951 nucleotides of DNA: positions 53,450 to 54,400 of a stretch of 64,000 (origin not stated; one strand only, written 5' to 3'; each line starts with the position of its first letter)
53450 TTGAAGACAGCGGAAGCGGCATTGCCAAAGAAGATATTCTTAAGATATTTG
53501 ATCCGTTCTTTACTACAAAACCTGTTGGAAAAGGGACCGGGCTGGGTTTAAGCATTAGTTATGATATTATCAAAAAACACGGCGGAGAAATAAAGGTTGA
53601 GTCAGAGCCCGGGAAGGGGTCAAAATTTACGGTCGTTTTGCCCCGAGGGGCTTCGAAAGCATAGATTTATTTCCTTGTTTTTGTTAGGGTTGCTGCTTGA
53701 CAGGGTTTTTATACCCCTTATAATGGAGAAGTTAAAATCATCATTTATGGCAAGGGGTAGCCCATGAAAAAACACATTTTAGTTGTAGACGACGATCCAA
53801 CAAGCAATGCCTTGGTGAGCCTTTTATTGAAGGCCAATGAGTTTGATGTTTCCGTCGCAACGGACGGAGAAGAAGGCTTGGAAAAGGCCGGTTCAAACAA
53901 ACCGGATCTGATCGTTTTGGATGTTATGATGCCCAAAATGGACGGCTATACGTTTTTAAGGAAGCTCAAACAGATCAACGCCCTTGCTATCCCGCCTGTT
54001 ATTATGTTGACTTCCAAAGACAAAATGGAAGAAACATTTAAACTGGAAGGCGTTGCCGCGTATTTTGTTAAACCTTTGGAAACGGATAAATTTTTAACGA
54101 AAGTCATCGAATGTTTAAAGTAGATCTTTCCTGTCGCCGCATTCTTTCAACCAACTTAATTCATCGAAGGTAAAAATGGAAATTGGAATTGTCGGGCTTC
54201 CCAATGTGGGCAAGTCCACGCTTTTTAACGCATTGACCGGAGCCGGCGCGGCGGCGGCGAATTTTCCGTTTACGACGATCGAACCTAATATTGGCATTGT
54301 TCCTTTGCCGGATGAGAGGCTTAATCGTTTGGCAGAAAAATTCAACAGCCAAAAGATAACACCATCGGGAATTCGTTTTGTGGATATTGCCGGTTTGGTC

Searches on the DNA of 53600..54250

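Call 67: search_rna_families(source=window, start=53600, end=54250, threshold=evalue, max_evalue=1)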
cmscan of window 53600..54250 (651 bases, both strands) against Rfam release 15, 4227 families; matches with E-value up to 1: 0.
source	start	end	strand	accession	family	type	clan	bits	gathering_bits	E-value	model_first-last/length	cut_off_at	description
